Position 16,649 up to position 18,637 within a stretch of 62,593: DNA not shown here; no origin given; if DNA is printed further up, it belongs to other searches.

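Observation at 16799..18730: Stand-alone HNH nuclease translationally coupled to a 562-aa multi-TM orphan protein at a tRNA-Ser hotspot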

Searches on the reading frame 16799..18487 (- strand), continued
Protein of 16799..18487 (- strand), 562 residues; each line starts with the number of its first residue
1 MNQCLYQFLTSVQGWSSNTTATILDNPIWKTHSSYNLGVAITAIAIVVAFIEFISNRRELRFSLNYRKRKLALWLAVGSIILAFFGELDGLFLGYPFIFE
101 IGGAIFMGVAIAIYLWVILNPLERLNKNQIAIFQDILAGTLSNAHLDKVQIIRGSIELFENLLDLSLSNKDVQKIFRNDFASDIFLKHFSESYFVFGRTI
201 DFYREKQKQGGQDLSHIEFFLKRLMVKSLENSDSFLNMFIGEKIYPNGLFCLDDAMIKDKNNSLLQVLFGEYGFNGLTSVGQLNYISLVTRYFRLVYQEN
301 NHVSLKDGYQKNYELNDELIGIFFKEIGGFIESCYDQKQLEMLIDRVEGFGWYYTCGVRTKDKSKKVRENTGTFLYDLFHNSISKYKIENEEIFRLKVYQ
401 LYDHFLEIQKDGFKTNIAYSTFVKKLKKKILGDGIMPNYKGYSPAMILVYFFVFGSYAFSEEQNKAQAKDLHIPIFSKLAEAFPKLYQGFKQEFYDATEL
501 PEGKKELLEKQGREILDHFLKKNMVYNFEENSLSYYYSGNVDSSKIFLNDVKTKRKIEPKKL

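Call 52: find_encoding_contigs(protein=P0256, flank=6000, max_places=2)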
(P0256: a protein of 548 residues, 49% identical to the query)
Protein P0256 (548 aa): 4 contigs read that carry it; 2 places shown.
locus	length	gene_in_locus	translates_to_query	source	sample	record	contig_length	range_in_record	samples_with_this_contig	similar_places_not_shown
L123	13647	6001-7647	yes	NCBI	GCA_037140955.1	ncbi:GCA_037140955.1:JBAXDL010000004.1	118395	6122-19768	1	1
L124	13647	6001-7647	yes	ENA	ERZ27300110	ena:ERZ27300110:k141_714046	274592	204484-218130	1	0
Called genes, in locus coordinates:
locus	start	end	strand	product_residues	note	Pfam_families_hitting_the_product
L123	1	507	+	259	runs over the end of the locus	-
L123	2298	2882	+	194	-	PF01420:Methylase_S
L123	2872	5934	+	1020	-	PF04313:HSDR_N, PF00270:DEAD, PF04851:ResIII, PF18766:SWI2_SNF2, PF22679:T1R_D3-like, PF12008:EcoR124_C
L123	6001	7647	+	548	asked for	-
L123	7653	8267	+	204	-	-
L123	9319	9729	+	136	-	PF09945:DUF2177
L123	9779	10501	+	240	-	PF06966:DUF1295, PF04191:PEMT (faint), PF02544:Steroid_dh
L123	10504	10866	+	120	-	PF01641:SelR, PF24046:At4g08330 (faint)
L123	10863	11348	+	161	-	PF01625:PMSR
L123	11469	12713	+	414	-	PF02687:FtsX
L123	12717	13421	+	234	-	PF00005:ABC_tran, PF02463:SMC_N (weak), PF13304:AAA_21 (faint)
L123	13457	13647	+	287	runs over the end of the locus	PF01734:Patatin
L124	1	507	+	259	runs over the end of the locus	-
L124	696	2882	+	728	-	PF12161:HsdM_N, PF02384:N6_Mtase, PF01420:Methylase_S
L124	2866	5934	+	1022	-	PF04313:HSDR_N, PF00270:DEAD, PF04851:ResIII, PF18766:SWI2_SNF2, PF22679:T1R_D3-like, PF12008:EcoR124_C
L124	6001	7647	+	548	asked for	-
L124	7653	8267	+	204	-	-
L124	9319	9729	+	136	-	PF09945:DUF2177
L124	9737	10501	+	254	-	PF06966:DUF1295, PF02544:Steroid_dh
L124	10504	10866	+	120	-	PF01641:SelR, PF24046:At4g08330 (faint)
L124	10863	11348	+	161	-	PF01625:PMSR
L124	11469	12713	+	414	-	PF02687:FtsX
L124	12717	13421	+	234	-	PF00005:ABC_tran, PF02463:SMC_N (weak), PF13304:AAA_21 (faint)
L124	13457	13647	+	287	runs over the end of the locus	PF01734:Patatin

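Call 53: find_encoding_contigs(protein=P0255, flank=6000, max_places=2)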
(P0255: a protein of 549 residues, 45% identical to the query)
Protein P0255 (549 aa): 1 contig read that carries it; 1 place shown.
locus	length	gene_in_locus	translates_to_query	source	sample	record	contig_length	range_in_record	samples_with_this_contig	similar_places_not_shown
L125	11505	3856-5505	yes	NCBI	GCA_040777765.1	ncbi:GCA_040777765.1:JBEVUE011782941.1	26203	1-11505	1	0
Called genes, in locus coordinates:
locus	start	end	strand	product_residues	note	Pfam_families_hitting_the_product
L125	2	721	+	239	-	?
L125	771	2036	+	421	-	PF03952:Enolase_N, PF00113:Enolase_C, PF13378:MR_MLE_C (weak)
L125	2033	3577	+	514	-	PF01676:Metalloenzyme, PF06415:iPGM_N, PF01663:Phosphodiest (weak)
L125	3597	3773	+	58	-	-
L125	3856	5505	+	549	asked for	-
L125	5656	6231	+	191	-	-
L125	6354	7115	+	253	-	-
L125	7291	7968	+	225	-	-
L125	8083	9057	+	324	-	PF00294:PfkB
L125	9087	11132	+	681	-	PF02629:CoA_binding (weak), PF13380:CoA_binding_2, PF13607:Succ_CoA_lig, PF19045:Ligase_CoA_2 (weak), PF13549:ATP-grasp_5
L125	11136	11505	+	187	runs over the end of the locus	PF00072:Response_reg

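Call 56: search_protein_families(library=pfam, proteins=[L102:3856-4953:+, L102:2763-3467:+, L110:2948-3802:+, L110:4000-4833:+, L110:3789-4040:+, L112:1209-1625:+, L122:4341-4682:+, L122:5322-5981:+, L123:7653-8264:+, L110:2072-2860:-], max_evalue=0.01)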
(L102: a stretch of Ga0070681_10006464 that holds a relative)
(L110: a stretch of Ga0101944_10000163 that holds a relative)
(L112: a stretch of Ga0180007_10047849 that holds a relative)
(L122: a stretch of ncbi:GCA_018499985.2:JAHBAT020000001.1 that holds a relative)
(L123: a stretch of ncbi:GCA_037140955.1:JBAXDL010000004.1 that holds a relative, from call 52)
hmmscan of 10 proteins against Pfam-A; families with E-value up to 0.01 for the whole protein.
L102:3856-4953:+ (366 aa): 0 families

L102:2763-3467:+ (235 aa): 4 families
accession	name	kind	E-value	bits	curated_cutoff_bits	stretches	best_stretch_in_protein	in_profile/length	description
PF03266.21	NTPase_1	-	6.5e-30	104.6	23.9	1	4-159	1-163/168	NTPase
PF13401.12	AAA_22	-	0.00067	20.4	27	0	3-103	6-96/130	AAA domain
PF13173.12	AAA_14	-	0.0018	18.7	27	0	3-143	3-114/129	AAA domain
PF20649.3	COG5_C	-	0.0074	16.7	24.7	0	70-144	106-165/186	Conserved oligomeric Golgi complex subunit 5, C-terminal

L110:2948-3802:+ (285 aa): 1 family
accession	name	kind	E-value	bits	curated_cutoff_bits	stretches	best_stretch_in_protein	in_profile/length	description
PF01555.25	N6_N4_Mtase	-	3.2e-44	151.9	26.7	1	23-252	1-221/221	DNA methylase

L110:4000-4833:+ (278 aa): 0 families

L110:3789-4040:+ (84 aa): 0 families

L112:1209-1625:+ (139 aa): 3 families
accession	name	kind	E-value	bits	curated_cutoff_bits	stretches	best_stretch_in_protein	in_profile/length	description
PF03852.21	Vsr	-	1.2e-23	83.2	27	1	2-73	1-72/74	DNA mismatch endonuclease Vsr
PF18741.7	MTES_1575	-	5.2e-08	33.3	38.2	1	90-132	53-95/96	REase_MTES_1575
PF04480.18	DUF559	-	0.00014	22.1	20.6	1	95-132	70-107/109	Protein of unknown function (DUF559)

L122:4341-4682:+ (114 aa): 1 family
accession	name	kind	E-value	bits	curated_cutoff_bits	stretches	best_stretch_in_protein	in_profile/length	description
PF01844.29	HNH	-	9.8e-06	26.1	21.4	1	44-102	1-47/47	HNH endonuclease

L122:5322-5981:+ (220 aa): 0 families

L123:7653-8264:+ (204 aa): 0 families

L110:2072-2860:- (262 aa): 1 family
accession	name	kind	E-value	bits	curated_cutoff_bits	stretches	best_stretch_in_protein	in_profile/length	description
PF13683.12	rve_3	-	3.3e-13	49.6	26.5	1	188-248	6-66/67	Integrase core domain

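Call 57: search_protein_families(library=padloc, proteins=[L102:3856-4953:+, L102:2763-3467:+, L110:2948-3802:+, L110:4000-4833:+, L112:1209-1625:+, L122:5322-5981:+, L123:7653-8264:+, L004:6438-6887:+, L001:7671-8570:+], max_evalue=0.01)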
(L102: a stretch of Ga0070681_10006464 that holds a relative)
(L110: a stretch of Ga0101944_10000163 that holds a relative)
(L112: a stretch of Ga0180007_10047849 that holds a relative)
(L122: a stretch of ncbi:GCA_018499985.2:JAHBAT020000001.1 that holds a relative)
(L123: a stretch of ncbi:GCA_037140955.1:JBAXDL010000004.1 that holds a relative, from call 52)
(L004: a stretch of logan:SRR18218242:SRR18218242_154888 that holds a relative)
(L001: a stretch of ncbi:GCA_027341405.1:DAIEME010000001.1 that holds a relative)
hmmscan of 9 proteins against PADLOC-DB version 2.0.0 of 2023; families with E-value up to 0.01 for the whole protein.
L102:3856-4953:+ (366 aa): 0 families

L102:2763-3467:+ (235 aa): 2 families
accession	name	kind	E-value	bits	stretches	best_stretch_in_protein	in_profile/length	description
PDLC01515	Csx3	-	0.0051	14.4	0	4-30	8-34/183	"CAS-I,CAS-III; associated"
PDLC04140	mad8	-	0.0064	14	0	2-74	27-76/314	mads_8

L110:2948-3802:+ (285 aa): 58 families (the best 25 are shown)
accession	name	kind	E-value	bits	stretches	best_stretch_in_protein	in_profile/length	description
PDLC03353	MTase_II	-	5e-73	243.8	1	3-254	8-250/260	Type II methyltransferase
PDLC03350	MTase_II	-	2.4e-51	173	1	3-256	55-297/312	Type II methyltransferase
PDLC03259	MTase_II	-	8.3e-45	151.4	1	3-260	2-261/423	Type II methyltransferase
PDLC03246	MTase_II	-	3.9e-37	126.3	1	7-258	115-370/376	Type II methyltransferase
PDLC03283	MTase_II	-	6.9e-36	122.2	1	1-256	1-273/352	Type II methyltransferase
PDLC03371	MTase_II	-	8.1e-28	95.7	1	4-254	10-252/260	Type II methyltransferase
PDLC03276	MTase_II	-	6.3e-25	86.3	1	8-238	148-384/404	Type II methyltransferase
PDLC03387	MTase_II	-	4.1e-24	83.2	2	94-255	135-276/289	Type II methyltransferase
PDLC03260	MTase_II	-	9.8e-22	75.3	2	177-248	233-301/349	Type II methyltransferase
PDLC03299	MTase_II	-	2.3e-19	68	1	5-255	15-258/296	Type II methyltransferase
PDLC03714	oMTase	-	3.7e-16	57.4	1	15-254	16-257/279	orphan methyltransferase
PDLC03363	MTase_II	-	7.2e-16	56.4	1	195-254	59-118/294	Type II methyltransferase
PDLC03265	MTase_II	-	1e-14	52.7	2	169-252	245-326/333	Type II methyltransferase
PDLC03351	MTase_II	-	1.4e-14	52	2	186-247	120-181/348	Type II methyltransferase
PDLC03236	MTase_II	-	1.5e-14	51.4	1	6-251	651-896/912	Type II methyltransferase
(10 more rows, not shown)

L110:4000-4833:+ (278 aa): 2 families
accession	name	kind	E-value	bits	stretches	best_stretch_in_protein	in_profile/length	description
PDLC03572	REase_II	-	1.1e-82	275.9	1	2-275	75-349/371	Type II restriction enzyme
PDLC03474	REase_II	-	1.3e-08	33.3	1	179-263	1-81/129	Type II restriction enzyme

L112:1209-1625:+ (139 aa): 1 family
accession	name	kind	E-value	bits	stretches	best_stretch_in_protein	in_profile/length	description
PDLC03397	Vsr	-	1.2e-16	59.2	1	1-119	1-120/156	Type II nicking endonuclease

L122:5322-5981:+ (220 aa): 0 families

L123:7653-8264:+ (204 aa): 0 families

L004:6438-6887:+ (150 aa): 4 families
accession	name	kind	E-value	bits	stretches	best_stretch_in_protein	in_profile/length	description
PDLC02364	PycTM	-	2.7e-07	29.1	1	17-149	13-151/160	-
PDLC02363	PycTM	-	7.2e-05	20.7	1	24-149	20-151/154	-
PDLC00685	Effector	-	0.001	16.9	1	39-142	66-159/174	2TM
PDLC00711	Effector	-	0.0017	16.6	1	26-149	24-158/164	2TM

L001:7671-8570:+ (300 aa): 0 families

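Call 60: search_solved_structures(query=A2, max_evalue=1)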
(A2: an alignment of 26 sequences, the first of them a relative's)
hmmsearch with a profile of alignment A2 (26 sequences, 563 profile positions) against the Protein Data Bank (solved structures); distinct sequences matched with E-value up to 1: 5.
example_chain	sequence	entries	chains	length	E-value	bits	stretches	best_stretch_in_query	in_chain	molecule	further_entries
6y4l_A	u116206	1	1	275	0.015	17.2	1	225-300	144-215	ER membrane protein complex subunit 2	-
6ww7_B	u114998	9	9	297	0.016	17.1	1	226-300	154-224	ER membrane protein complex subunit 2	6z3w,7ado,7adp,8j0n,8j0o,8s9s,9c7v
8eoi_B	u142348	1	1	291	0.016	17.1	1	226-300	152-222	ER membrane protein complex subunit 2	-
1zu2_A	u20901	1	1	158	0.32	12.8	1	140-217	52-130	Mitochondrial import receptor subunit TOM20-3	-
2n28_A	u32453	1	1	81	0.38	12.5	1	94-156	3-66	Protein Vpu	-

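Call 78: find_related_loci(query=A2, collection=viral_contigs, flank=5000)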
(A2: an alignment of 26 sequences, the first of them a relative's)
Query A2 (562 aa) in viral_contigs; peptide patterns used: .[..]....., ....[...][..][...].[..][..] (x = any residue, [..] = any of these).
37 stretches matched a pattern; 1 encode a relative of the query (tblastn E <= 1e-3); 1 distinct loci.
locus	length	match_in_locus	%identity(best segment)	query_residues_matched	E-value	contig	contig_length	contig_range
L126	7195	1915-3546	78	22-562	0e+0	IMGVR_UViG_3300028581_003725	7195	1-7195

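Call 79: search_dna_similar(query=window:16799-18487:-, collection=phages, mode=protein, max_evalue=0.001, max_rows=10)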
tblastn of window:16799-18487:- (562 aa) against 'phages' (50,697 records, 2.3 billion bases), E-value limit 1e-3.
No match.

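Call 80: search_dna_similar(query=window:16799-18487:-, collection=plasmids, mode=protein, max_evalue=0.001, max_rows=10)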
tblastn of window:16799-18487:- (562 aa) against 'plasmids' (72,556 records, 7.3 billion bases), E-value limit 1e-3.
No match.

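Call 84: search_protein_families(library=phrogs, proteins=[window:16799-18487:-, P0256, P0064], max_evalue=0.1)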
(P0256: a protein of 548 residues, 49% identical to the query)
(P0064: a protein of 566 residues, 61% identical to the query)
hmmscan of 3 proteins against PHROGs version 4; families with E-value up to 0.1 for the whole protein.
window:16799-18487:- (562 aa): 0 families

P0256 (548 aa): 0 families

P0064 (566 aa): 0 families

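Call 85: search_protein_families(library=ncbifam, proteins=[window:16799-18487:-, P0256, P0064, L002:4886-5986:+, L002:3790-4881:+], max_evalue=0.1)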
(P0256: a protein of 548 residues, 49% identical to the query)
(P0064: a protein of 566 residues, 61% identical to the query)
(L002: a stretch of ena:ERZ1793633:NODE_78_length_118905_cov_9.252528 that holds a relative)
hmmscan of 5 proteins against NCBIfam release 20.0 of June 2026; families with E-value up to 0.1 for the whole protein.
window:16799-18487:- (562 aa): 0 families

P0256 (548 aa): 0 families

P0064 (566 aa): 0 families

L002:4886-5986:+ (367 aa): 3 families
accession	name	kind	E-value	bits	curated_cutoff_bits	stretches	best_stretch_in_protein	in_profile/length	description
NF049971.1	CRISPR_Cas9d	exception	1.4e-06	27.3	375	1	226-366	450-595/986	type II CRISPR RNA-guided endonuclease Cas9d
NF040563.1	guided_IscB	equivalog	3.5e-05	23.1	175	1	310-365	183-236/314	RNA-guided endonuclease IscB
TIGR03187.1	DGQHR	domain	0.0097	15.7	58.85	0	70-117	94-141/276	DGQHR domain-containing protein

L002:3790-4881:+ (364 aa): 0 families
